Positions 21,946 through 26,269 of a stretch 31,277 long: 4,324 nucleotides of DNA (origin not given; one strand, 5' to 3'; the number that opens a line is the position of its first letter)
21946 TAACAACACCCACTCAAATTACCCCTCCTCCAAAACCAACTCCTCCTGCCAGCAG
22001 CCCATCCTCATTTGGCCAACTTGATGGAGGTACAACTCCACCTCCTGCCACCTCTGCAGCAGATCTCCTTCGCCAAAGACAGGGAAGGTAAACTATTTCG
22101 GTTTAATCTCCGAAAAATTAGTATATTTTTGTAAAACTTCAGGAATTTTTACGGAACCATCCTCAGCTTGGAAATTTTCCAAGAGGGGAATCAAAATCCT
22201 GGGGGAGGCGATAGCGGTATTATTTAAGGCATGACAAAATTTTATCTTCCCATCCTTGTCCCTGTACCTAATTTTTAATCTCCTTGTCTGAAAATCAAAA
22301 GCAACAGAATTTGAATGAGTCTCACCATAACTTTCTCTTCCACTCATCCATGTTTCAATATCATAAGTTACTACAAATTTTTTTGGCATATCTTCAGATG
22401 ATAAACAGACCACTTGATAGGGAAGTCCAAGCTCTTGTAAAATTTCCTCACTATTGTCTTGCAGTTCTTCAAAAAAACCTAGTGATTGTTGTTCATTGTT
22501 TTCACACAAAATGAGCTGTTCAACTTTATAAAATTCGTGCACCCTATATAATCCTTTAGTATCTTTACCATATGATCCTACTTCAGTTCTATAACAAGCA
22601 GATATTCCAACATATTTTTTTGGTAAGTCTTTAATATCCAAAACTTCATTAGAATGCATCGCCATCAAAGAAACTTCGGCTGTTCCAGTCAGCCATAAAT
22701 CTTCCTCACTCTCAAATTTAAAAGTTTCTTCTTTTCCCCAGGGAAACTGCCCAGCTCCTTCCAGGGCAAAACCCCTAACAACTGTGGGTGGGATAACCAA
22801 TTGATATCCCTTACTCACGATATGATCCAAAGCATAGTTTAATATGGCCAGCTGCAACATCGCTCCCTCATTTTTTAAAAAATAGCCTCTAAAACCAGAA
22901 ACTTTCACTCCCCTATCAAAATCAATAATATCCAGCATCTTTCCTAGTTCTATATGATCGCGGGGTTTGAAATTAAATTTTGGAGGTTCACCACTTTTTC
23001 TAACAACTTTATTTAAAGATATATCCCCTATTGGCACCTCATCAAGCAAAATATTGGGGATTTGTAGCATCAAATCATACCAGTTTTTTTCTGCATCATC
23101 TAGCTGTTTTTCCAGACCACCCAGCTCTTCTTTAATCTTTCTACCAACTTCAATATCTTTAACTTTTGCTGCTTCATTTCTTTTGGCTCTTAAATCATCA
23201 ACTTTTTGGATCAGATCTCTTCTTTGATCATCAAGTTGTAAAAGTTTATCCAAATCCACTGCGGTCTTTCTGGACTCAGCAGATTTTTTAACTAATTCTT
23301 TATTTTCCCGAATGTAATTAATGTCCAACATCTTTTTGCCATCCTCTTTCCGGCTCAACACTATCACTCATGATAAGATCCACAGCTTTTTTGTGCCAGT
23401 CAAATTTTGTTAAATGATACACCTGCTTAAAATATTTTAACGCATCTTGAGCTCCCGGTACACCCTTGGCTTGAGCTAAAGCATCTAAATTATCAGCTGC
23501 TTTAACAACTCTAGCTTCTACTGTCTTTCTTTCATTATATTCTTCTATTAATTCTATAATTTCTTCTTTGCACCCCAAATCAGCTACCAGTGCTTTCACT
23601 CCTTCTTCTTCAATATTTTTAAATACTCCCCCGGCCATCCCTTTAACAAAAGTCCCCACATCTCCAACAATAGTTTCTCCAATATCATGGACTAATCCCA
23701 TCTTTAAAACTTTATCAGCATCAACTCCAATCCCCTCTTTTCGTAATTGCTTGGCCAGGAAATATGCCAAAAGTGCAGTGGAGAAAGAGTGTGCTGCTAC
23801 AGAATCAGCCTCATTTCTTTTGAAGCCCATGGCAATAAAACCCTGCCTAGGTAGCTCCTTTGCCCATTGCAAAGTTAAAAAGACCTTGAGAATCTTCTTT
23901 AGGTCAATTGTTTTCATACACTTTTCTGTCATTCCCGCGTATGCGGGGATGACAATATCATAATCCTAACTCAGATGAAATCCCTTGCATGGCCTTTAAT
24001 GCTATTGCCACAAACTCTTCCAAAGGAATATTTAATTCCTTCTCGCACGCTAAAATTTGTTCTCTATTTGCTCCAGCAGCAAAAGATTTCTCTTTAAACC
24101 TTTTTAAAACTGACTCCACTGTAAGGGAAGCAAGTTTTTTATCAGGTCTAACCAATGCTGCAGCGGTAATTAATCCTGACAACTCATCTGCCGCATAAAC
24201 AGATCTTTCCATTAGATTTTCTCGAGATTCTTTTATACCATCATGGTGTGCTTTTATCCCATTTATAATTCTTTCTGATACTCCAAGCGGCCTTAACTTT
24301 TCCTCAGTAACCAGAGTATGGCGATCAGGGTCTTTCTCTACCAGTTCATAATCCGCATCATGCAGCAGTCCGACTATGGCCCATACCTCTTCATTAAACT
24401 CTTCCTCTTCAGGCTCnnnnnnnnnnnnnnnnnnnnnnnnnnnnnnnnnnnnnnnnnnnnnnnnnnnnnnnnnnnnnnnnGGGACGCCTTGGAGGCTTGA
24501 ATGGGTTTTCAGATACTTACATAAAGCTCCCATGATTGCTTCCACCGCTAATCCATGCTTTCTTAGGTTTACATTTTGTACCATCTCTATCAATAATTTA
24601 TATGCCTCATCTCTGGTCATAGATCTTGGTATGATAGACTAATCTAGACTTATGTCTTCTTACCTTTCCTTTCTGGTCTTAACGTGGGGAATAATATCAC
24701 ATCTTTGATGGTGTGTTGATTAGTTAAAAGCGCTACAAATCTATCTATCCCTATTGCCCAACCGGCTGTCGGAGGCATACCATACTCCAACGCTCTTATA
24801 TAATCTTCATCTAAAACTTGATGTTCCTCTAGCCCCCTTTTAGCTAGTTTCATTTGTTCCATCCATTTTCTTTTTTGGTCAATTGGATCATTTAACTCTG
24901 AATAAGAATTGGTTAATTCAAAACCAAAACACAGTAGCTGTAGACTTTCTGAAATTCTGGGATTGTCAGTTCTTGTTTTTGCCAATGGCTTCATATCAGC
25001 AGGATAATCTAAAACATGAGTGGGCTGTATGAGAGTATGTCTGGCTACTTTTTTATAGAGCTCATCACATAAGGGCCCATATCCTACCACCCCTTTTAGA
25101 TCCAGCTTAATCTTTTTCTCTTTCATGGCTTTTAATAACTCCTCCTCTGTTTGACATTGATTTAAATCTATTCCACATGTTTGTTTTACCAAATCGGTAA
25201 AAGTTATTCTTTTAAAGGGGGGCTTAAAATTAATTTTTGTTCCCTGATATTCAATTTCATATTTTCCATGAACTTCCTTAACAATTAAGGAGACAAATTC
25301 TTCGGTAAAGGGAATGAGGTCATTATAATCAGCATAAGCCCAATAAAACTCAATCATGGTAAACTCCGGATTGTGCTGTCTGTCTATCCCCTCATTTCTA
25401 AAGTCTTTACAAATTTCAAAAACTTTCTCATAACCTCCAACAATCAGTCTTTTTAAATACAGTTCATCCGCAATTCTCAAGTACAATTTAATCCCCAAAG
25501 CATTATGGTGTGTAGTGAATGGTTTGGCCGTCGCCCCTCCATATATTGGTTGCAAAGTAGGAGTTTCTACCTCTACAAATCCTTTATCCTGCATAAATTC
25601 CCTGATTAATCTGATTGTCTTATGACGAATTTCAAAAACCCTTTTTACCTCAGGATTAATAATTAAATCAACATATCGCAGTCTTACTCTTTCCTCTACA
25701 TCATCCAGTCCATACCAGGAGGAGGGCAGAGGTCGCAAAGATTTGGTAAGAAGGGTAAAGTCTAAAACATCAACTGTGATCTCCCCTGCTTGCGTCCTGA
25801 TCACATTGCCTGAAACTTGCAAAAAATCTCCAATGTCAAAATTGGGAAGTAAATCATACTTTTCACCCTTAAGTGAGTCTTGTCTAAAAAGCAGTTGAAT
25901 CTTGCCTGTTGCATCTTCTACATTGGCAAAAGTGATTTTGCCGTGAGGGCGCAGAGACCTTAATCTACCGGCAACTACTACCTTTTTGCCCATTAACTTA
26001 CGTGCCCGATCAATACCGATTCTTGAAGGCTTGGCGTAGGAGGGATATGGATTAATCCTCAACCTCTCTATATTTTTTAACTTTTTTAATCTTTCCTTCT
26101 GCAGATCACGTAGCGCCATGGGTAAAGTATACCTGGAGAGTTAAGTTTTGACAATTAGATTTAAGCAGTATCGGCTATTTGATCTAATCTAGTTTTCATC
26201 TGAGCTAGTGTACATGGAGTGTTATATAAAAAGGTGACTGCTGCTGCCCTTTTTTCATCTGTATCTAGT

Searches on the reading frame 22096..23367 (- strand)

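Call 64: search_protein_families(library=pfam, proteins=[window:22096-23367:-], max_evalue=0.00001)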
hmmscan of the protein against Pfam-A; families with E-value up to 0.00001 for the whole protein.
window:22096-23367:- (424 aa): 2 families
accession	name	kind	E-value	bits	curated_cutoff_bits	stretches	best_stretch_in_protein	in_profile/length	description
PF00587.30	tRNA-synt_2b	-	8e-29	101.4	29.3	1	216-398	1-178/179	tRNA synthetase class II core domain (G, H, P, S and T)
PF02403.27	Seryl_tRNA_N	-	5.9e-19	68.7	28.2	1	13-106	1-107/108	Seryl-tRNA synthetase N-terminal domain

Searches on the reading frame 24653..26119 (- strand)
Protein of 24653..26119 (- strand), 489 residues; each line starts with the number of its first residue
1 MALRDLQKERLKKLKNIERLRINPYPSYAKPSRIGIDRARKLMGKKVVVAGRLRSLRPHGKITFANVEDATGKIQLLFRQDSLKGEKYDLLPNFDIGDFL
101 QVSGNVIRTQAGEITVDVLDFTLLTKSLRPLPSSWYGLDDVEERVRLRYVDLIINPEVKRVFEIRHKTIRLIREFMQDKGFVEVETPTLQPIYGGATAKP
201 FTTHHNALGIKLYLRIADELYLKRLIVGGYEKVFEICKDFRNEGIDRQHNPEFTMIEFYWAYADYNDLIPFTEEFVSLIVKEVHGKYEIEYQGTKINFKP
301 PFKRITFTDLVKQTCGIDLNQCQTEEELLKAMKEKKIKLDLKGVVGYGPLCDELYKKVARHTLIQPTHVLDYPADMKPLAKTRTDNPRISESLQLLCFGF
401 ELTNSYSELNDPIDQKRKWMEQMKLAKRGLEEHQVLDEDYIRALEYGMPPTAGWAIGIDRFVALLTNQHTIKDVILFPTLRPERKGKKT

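Call 64: search_protein_families(library=pfam, proteins=[window:24653-26119:-], max_evalue=0.00001)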
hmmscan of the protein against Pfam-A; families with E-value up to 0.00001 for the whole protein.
window:24653-26119:- (489 aa): 2 families
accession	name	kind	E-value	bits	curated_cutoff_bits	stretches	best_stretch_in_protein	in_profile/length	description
PF00152.25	tRNA-synt_2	-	5e-88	295.5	25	1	141-480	2-307/308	tRNA synthetases class II (D, K and N)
PF01336.31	tRNA_anti-codon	-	7.3e-14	51.9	27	1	47-124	1-75/75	OB-fold nucleic acid binding domain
